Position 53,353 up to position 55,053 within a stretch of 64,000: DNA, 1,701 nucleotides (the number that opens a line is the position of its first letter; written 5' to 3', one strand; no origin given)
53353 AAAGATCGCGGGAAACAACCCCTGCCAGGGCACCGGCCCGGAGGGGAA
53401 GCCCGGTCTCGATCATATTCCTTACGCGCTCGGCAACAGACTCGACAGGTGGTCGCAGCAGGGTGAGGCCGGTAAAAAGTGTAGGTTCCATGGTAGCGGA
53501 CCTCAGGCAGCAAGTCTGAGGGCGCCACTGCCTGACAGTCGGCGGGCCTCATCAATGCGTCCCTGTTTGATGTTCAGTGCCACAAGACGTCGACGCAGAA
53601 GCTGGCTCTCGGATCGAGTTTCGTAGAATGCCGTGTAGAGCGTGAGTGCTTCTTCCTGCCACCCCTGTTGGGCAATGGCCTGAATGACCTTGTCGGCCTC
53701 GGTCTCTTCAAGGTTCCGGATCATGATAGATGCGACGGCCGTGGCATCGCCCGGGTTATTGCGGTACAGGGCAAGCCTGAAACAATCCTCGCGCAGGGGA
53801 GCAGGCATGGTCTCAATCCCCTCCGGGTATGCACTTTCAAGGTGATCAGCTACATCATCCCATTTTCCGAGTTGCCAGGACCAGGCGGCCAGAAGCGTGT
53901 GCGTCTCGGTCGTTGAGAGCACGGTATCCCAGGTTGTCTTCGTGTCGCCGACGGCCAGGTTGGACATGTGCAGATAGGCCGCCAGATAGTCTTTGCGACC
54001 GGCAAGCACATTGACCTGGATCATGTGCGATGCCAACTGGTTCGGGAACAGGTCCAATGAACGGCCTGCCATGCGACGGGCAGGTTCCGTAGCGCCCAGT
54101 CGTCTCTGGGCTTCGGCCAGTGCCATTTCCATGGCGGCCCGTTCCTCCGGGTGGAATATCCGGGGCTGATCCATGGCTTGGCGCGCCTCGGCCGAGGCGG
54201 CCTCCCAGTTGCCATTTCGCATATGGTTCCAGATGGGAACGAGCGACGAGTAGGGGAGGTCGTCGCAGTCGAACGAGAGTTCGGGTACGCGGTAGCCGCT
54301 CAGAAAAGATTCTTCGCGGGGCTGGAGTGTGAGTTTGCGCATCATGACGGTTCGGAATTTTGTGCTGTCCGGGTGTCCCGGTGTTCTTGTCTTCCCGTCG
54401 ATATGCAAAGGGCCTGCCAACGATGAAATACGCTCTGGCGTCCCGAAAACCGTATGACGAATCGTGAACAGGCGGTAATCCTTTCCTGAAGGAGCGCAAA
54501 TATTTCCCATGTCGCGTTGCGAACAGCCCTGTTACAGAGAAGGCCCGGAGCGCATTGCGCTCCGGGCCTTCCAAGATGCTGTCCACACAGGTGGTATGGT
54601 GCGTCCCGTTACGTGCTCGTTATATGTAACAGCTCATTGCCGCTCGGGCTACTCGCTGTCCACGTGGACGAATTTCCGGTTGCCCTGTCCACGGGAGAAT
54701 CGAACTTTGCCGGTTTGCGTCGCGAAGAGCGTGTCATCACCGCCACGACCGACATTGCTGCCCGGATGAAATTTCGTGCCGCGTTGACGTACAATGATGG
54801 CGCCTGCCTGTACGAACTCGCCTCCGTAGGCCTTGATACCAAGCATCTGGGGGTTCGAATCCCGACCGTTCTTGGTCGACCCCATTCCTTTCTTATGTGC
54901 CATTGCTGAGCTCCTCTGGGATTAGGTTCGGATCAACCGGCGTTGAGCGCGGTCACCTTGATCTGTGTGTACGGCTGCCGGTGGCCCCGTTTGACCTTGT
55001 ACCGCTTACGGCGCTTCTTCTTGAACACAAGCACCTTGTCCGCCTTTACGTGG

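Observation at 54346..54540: Second sigma-54 promoter in front of the kinase/activator operon itself, suggesting a positive autoregulatory loop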

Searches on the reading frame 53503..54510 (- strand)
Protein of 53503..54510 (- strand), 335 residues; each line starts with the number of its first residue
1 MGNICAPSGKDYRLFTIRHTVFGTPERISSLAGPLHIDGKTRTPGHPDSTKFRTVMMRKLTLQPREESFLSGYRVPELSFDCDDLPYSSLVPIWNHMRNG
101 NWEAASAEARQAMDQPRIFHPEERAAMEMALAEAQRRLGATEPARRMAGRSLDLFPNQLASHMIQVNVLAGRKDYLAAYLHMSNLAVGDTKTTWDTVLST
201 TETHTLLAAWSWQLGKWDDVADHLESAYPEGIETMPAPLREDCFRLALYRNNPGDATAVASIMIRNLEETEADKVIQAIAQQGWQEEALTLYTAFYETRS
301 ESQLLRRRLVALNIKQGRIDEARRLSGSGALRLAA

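Call 6: search_protein_families(library=pfam, proteins=[window:53503-54510:-], max_evalue=0.01)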
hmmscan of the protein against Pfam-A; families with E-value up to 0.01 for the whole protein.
window:53503-54510:- (335 aa): 3 families
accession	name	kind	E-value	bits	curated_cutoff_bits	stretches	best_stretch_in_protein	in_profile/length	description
PF13424.12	TPR_12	-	9.3e-05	23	30.1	0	96-156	13-76/77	Tetratricopeptide repeat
PF13428.12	TPR_14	-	0.00013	22.8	23.5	0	129-160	5-36/44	Tetratricopeptide repeat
PF14559.12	TPR_19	-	0.007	17.1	25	0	286-325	8-47/68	Tetratricopeptide repeat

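Call 9: search_protein_families(library=ncbifam, proteins=[window:53503-54510:-], max_evalue=0.001)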
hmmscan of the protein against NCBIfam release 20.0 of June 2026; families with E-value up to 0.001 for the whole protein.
window:53503-54510:- (335 aa): 0 families

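Call 10: find_homologous_proteins(query=window:53503-54510:-, max_evalue=0.001)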
Query window:53503-54510:- (335 aa): 48 proteins with E <= 0.001 among 8000 candidates.
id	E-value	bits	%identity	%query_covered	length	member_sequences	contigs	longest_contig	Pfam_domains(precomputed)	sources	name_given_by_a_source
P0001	8.3e-224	760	100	100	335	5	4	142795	-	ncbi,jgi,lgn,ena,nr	ncbi:MAG: hypothetical protein COV99_10265 [Bacteroidetes bacterium CG12_big_fil_rev_8_21_14_0_65_60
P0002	3.4e-158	544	86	85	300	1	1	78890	-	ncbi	-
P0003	4.0e-157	540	86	84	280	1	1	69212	-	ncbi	-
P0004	2.1e-152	525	83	84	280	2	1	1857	-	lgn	-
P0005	2.3e-152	525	83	84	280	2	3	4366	-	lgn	-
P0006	4.4e-112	392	64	84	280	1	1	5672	PF14559.13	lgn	-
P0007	9.2e-112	391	64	84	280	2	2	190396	-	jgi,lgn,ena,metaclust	metaclust:\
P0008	2.2e-110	387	63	84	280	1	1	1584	PF14559.13,PF13428.13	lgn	-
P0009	1.1e-108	381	63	84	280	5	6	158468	-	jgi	jgi:hypothetical protein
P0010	3.9e-91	324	54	84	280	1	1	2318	PF13428.13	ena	-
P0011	1.4e-87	312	54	84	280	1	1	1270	-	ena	-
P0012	1.0e-86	309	51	84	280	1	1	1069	-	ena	-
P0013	1.0e-86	309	51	85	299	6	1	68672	PF14559.13,PF13428.13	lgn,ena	-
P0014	5.1e-86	307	51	84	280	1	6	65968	PF14559.13,PF13428.13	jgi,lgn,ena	-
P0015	8.2e-86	306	50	86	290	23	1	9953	PF14559.13,PF13428.13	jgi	-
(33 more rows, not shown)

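Call 12: find_related_loci(query=A1, collection=genome_contigs, flank=6000)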
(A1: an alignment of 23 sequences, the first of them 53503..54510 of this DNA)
Query A1 (335 aa) in genome_contigs; peptide patterns used: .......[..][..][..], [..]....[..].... (x = any residue, [..] = any of these).
62 stretches matched a pattern; 41 encode a relative of the query (tblastn E <= 1e-3); 40 distinct loci.
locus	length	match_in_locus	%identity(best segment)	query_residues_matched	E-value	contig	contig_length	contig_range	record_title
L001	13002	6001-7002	80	2-335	3e-173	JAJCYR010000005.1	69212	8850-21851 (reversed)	MAG: Bacteroidota bacterium isolate OFTM240 OFTM240_4, whole genome shotgun sequence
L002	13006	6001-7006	86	1-335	4e-159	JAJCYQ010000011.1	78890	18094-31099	MAG: Bacteroidota bacterium isolate OFTM130 OFTM130_10, whole genome shotgun sequence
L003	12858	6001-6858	54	50-335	1e-97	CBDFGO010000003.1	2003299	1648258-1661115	MAG: Rhodothermales bacterium isolate 28387fc5-9e00-4dd0-aba9-54588f9ed8d6 genome assembly, contig: contig_3, whole geno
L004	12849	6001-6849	51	53-335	1e-89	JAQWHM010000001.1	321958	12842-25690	MAG: Rhodothermales bacterium isolate cluster1_bin.29 k141_6830, whole genome shotgun sequence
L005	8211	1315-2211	50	37-335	7e-89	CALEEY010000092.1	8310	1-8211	MAG TPA_asm: uncultured Bacteroidetes bacterium isolate ERR2206758_bin.61_CONCOCT_v1.1_MAG genome assembly, contig: ERZ8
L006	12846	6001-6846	49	54-335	6e-87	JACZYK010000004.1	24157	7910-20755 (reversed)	MAG: Bacteroidetes bacterium isolate B26T1B8 B26T1B8_NODE3329, whole genome shotgun sequence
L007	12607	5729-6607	50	38-329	1e-86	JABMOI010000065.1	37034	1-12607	MAG: bacterium isolate bin.449 k141_2019200, whole genome shotgun sequence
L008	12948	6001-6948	45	39-335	5e-86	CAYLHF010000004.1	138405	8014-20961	MAG TPA_asm: uncultured Rhodothermales bacterium isolate binchicken_co275_59 genome assembly, contig: NODE_41_length_138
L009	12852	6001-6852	51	52-335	2e-83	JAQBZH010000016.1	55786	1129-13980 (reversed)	MAG: Bacteroidetes bacterium isolate casp150-mb.57 NODE_1440_length_55786_cov_0.194462, whole genome shotgun sequence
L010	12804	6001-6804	47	67-335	2e-77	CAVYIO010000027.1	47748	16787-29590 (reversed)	MAG: Rhodothermales bacterium isolate MFD03551.bin.2.116 genome assembly, contig: contig_50414, whole genome shotgun seq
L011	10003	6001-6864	46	48-335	5e-77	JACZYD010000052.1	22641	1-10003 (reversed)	MAG: Bacteroidetes bacterium isolate B25T1L10 B25T1L10_NODE3016, whole genome shotgun sequence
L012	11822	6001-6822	47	62-335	5e-76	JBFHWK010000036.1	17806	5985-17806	MAG: Rhodothermales bacterium isolate Mix_sand09.2021.07.Z.24 k141_307077_length_17806_cov_33.3917, whole genome shotgun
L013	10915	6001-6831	46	57-335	2e-73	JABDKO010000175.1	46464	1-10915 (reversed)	MAG: Rhodothermales bacterium isolate SS_bin_51 k127_4514155, whole genome shotgun sequence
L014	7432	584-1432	46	53-335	4e-72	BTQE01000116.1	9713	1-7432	MAG: Rhodothermia bacterium BMS9Abin05 DNA, NODE_2469_length_9713, whole genome shotgun sequence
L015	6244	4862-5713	45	49-335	3e-72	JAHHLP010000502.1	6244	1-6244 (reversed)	MAG: Rhodothermia bacterium isolate HDS-18 SC9685-86-88_k127_2437020, whole genome shotgun sequence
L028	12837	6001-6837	42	56-335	4e-62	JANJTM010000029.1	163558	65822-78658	MAG: Rhodothermales bacterium isolate RX1_metabat.bin.83 RX1_k141_888579, whole genome shotgun sequence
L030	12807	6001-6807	38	66-332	7e-50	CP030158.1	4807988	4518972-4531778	Roseithermus sacchariphilus strain MEBiC09517 chromosome, complete genome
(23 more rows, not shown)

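Call 40: search_protein_families(library=pfam, proteins=[L010:3571-5487:-, L010:7081-7536:-, L028:7793-8263:-], max_evalue=0.001)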
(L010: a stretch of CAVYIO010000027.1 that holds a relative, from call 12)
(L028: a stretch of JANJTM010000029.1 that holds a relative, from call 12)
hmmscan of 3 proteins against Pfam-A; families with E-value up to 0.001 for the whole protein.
L010:3571-5487:- (638 aa): 5 families
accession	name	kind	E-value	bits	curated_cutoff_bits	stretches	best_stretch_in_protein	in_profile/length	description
PF00437.27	T2SSE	-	3.9e-100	335.5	24.9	1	238-632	5-370/370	Type II/IV secretion system protein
PF25199.1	nSTAND_NTPase5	-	0.0001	22.6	34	1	380-430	38-89/145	Novel STAND NTPase 5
PF05157.20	MshEN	-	0.00018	21.9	23.1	1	135-200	26-88/90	MshEN domain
PF13555.12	AAA_29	-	0.00028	21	27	1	382-411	21-49/61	P-loop containing region of AAA domain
PF13191.12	AAA_16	-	0.00037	21.5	32.6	0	380-451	22-87/167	AAA ATPase domain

L010:7081-7536:- (151 aa): 0 families

L028:7793-8263:- (156 aa): 0 families

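Call 42: search_protein_families(library=pfam, proteins=[L030:614-2692:+, L030:2704-3072:+, L030:3023-3625:+, L030:3639-5033:+, L030:5039-5965:+, L030:5980-6816:+, L030:6851-7822:+, L030:7902-8927:+, L030:9084-9911:+, L030:10090-10917:+], max_evalue=0.001)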
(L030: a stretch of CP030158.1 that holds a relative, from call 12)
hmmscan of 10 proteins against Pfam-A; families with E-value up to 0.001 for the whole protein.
L030:614-2692:+ (692 aa): 1 family
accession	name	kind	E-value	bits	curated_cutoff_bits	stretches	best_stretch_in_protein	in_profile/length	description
PF02119.21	FlgI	-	1.8e-110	369.6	25.3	1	348-691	1-343/343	Flagellar P-ring protein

L030:2704-3072:+ (122 aa): 1 family
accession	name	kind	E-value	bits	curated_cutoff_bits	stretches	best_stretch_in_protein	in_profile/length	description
PF10135.14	Rod-binding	-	0.00017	22.5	25.1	0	60-93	15-51/51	Rod binding protein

L030:3023-3625:+ (200 aa): 1 family
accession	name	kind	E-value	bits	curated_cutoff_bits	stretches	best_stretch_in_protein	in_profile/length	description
PF05130.17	FlgN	-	2.1e-12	48.1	30.5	1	35-186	4-144/147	FlgN protein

L030:3639-5033:+ (464 aa): 4 families
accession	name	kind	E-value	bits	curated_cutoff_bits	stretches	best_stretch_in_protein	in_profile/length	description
PF22638.1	FlgK_D1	-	2.7e-49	168.3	28.6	1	104-329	4-233/233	Flagellar hook-associated protein FlgK helical domain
PF06429.18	Flg_bbr_C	-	3.3e-09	36.6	23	1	426-463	8-45/46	Flagellar basal body rod FlgEFG protein C-terminal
PF00460.25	Flg_bb_rod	-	5.4e-05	23.5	20.7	1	16-36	10-30/31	Flagella basal body rod protein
PF04513.17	Baculo_PEP_C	-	0.00062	20.3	38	0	142-195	35-85/140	Baculovirus polyhedron envelope protein, PEP, C terminus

L030:5039-5965:+ (308 aa): 2 families
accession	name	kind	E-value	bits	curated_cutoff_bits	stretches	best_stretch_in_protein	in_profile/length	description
PF00669.25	Flagellin_N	-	5.8e-19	69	26.6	1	24-152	10-139/139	Bacterial flagellin N-terminal helical region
PF00700.27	Flagellin_C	-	8.6e-06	26.4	23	1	229-307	6-86/86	Bacterial flagellin C-terminal helical region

L030:5980-6816:+ (278 aa): 1 family
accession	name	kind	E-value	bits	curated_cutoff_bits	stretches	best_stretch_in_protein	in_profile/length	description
PF14559.12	TPR_19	-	1.7e-06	28.7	25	1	227-269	5-47/68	Tetratricopeptide repeat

L030:6851-7822:+ (323 aa): 2 families
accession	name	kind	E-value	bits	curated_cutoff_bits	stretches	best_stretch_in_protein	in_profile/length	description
PF08668.18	HDOD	-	7.4e-40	137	22.9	1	20-223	2-196/196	HDOD domain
PF01966.28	HD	-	8.4e-06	26.5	22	1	116-241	2-109/116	HD domain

L030:7902-8927:+ (341 aa): 2 families
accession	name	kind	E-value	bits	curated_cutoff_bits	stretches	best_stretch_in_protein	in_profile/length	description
PF00669.25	Flagellin_N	-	3.5e-29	102.1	26.6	1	73-207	1-135/139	Bacterial flagellin N-terminal helical region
PF00700.27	Flagellin_C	-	6e-21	75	23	1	254-339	1-86/86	Bacterial flagellin C-terminal helical region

L030:9084-9911:+ (275 aa): 2 families
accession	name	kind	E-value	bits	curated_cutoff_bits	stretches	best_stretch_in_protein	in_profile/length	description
PF00669.25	Flagellin_N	-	4.6e-31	108.2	26.6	1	9-144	1-136/139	Bacterial flagellin N-terminal helical region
PF00700.27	Flagellin_C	-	1.8e-21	76.7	23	1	190-275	1-86/86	Bacterial flagellin C-terminal helical region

L030:10090-10917:+ (275 aa): 2 families
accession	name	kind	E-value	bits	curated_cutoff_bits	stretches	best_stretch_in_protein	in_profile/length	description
PF00669.25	Flagellin_N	-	4.6e-31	108.2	26.6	1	9-144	1-136/139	Bacterial flagellin N-terminal helical region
PF00700.27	Flagellin_C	-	2.3e-21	76.3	23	1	191-275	2-86/86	Bacterial flagellin C-terminal helical region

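Call 50: predict_structure(alignment_id=A2)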
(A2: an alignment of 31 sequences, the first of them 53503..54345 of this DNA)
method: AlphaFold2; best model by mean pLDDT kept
length: 280 residues; sequences in the alignment: 31
mean_pLDDT: 88.8   pTM: 0.80
mean pLDDT of the five models: 88.8, 88.0, 87.9, 87.4, 86.6
residues with pLDDT >= 90: 204; 70-90: 56; 50-70: 4; < 50: 16
segments of 3 or more residues with pLDDT < 50: 1-10, 275-280
pLDDT, mean of each block of 10 residues (from residue 1): 35 82 86 94 96 95 93 97 96 96 92 91 91 82 89 94 96 94 94 95 94 92 94 95 90 93 89 52
secondary structure, 60 per line:
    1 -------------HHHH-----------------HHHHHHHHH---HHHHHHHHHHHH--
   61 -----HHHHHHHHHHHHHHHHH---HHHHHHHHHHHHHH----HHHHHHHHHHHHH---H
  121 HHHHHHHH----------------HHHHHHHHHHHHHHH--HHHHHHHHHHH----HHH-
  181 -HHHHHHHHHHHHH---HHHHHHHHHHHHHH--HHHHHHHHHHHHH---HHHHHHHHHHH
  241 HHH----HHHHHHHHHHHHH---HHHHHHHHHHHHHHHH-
elements in order: H14-17 H35-43 H47-58 H66-82 H86-99 H104-116 H120-128 H145-159 H162-172 H182-194 H198-211 H214-226 H230-243 H248-260 H264-279

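Call 52: fold_search(model_id=the predicted structure, library=pdb)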
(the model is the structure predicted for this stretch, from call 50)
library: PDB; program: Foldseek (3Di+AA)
matches with E <= 10: 1699; with E <= 0.001: 15
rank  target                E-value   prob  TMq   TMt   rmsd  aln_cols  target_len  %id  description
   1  8chy                  8.9e-06  1.00  0.47  0.48   7.4       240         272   17  Crystal structure of an 8-repeat consensus TPR superhelix with Zinc. (released 2024-02-21)
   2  9qhc_B                4.9e-05  1.00  0.47  0.47   8.6       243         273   16  Crystal structure of 8-repeat CTPR protein with eliminated coordination sites (released 2025-10-22)
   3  9qhb                  5.4e-05  1.00  0.47  0.48   8.5       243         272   16  Crystal structure of 16-repeat CTPR protein with eliminated coordination sites (released 2025-10-22)
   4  9qhc_A                5.9e-05  1.00  0.50  0.50  10.5       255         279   16  Crystal structure of 8-repeat CTPR protein with eliminated coordination sites (released 2025-10-22)
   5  6eou                  1.7e-04  1.00  0.46  0.38  12.8       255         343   20  O-GlcNAc transferase TPR domain with the intellectual disability associated mutation L254F (released 2018-05-09)
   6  7ntf_A                3.6e-04  1.00  0.39  0.14  12.1       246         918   23  Cryo-EM structure of unliganded O-GlcNAc transferase (released 2021-11-17)
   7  8bbg_D                4.4e-04  1.00  0.37  0.10  17.1       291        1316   11  Structure of the IFT-A complex; anterograde IFT-A train model (released 2022-12-21)
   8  1w3b_B                4.9e-04  1.00  0.45  0.36  10.0       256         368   14  The superhelical TPR domain of O-linked GlcNAc transferase reveals structural similarities to importin alpha. (released 2004-09-09)
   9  1w3b_A                5.3e-04  1.00  0.45  0.34  13.0       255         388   19  The superhelical TPR domain of O-linked GlcNAc transferase reveals structural similarities to importin alpha. (released 2004-09-09)
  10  7ai4_B                5.8e-04  1.00  0.32  0.37  11.9       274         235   15  Crystal structure of the KLC1-TPR domain truncated from its nonTPR region ([A1-B6]-Delta-nonTPR fragment) (released 2021-10-06)
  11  2xpi_D                7.2e-04  1.00  0.40  0.24  13.3       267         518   13  Crystal structure of APC/C hetero-tetramer Cut9-Hcn1 (released 2011-03-30)
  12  2vq2                  8.2e-04  1.00  0.41  0.50   9.4       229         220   15  Crystal structure of PilW, widely conserved type IV pilus biogenesis factor (released 2008-05-27)
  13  4r7s                  9.0e-04  1.00  0.48  0.52  12.6       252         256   13  Crystal structure of a tetratricopeptide repeat protein (PARMER_03812) from Parabacteroides merdae ATCC 43184 at 2.39 A  (released 2014-10-01)
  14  8hmd_C                9.4e-04  1.00  0.38  0.12  10.6       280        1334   13  base module state 2 of Tetrahymena IFT-A (released 2023-06-14)
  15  7dkh_I                9.8e-04  1.00  0.52  0.18   8.5       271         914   12  Crystal structure of the Ctr9/Paf1/Cdc73/Rtf1 quaternary complex (released 2021-11-24)
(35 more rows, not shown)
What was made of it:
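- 53503..54345 (-): TPR-repeat protein gene, 280 aa, true start ATG 54345. First gene downstream of the promoter. The model is a confident generic TPR superhelix (calls 50, 52).
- The TPR protein is a generic protein-binding scaffold (calls 50, 52).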

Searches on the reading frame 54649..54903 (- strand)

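Call 6: search_protein_families(library=pfam, proteins=[window:54649-54903:-], max_evalue=0.01)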
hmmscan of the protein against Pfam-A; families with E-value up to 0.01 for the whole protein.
window:54649-54903:- (84 aa): 1 family
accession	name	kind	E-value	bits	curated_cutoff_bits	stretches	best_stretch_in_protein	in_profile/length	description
PF01016.24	Ribosomal_L27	-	6.8e-37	125.8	20.5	1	2-81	1-79/79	Ribosomal L27 protein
